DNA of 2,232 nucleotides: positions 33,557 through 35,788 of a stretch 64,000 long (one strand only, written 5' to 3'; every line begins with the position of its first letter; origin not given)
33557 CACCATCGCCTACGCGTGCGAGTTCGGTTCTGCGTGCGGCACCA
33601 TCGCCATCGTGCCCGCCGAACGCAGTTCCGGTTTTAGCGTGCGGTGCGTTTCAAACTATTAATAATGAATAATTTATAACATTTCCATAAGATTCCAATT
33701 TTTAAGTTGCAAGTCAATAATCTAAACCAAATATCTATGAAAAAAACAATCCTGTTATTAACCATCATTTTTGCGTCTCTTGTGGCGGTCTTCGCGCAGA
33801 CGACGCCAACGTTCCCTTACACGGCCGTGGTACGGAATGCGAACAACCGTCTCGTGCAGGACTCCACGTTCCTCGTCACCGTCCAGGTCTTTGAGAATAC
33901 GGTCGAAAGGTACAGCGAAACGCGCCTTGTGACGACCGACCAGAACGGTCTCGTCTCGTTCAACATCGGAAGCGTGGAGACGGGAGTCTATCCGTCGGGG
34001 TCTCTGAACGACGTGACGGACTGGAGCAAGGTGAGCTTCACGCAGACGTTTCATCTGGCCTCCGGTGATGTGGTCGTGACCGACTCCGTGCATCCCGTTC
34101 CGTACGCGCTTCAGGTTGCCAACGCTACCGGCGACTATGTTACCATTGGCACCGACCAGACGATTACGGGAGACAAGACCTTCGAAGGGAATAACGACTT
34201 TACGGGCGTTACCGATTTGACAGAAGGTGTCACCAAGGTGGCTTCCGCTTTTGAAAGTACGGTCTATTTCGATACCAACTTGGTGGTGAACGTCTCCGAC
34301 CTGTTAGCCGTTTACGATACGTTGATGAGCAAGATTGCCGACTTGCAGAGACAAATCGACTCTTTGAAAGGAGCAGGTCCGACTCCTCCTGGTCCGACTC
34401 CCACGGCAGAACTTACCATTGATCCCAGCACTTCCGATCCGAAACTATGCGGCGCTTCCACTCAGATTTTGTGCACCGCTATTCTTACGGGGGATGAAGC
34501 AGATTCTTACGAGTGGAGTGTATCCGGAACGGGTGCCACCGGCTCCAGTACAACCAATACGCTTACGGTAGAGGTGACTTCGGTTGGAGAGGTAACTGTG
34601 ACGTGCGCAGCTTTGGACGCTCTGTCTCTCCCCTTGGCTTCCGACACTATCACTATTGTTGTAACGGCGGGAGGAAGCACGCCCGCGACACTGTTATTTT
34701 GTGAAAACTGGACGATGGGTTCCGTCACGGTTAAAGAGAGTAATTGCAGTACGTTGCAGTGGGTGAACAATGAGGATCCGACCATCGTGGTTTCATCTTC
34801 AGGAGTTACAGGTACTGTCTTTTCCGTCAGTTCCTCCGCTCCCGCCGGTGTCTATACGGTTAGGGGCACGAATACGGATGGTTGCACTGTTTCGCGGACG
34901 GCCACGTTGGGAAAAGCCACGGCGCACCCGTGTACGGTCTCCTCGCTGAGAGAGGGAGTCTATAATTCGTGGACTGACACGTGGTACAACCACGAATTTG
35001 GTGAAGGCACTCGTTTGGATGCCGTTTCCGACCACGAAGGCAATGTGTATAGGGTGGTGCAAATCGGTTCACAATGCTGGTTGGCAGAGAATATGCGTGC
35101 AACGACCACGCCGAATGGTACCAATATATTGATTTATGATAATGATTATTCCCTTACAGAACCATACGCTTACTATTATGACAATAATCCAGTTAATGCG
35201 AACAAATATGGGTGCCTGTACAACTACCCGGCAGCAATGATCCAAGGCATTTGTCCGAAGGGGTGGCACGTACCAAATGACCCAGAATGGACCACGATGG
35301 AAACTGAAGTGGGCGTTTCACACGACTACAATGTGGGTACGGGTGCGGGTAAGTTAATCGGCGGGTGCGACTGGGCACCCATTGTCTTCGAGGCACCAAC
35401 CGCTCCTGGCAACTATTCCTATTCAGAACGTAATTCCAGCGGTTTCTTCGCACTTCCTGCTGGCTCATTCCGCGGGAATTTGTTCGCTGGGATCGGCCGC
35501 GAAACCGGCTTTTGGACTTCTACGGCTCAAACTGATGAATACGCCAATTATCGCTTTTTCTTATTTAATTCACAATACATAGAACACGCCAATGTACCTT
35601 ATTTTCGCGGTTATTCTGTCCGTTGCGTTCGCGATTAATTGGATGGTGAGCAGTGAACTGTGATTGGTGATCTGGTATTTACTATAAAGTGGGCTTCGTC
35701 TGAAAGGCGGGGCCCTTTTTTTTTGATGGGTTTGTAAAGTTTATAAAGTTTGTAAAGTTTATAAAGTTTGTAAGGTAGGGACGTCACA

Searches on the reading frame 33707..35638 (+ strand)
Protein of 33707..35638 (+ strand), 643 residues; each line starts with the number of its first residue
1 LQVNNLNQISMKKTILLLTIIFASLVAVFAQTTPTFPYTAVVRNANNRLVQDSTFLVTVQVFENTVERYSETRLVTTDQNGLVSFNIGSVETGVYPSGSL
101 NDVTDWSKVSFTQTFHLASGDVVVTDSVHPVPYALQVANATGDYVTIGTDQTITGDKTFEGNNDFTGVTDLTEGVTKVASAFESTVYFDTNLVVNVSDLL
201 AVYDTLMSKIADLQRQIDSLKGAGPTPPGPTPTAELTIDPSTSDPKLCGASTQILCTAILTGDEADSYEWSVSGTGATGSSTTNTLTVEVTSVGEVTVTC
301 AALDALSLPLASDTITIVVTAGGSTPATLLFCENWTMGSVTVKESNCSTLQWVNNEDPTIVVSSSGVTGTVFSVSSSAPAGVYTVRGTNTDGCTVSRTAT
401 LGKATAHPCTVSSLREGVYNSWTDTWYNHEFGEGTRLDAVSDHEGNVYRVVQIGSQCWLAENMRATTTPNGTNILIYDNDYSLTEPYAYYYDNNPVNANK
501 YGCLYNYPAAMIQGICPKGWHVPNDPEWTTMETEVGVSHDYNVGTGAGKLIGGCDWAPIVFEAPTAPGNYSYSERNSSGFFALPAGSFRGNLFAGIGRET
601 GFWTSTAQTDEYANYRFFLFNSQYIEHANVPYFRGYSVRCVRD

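Call 7: search_protein_families(library=pfam, proteins=[window:33707-35638:+], max_evalue=0.001)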
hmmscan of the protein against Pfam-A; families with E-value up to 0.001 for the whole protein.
window:33707-35638:+ (643 aa): 1 family
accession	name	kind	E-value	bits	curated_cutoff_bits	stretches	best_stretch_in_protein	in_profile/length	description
PF09603.15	Fib_succ_major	-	1.5e-37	130.1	33.9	1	451-642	1-187/187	Fibrobacter succinogenes major domain (Fib_succ_major)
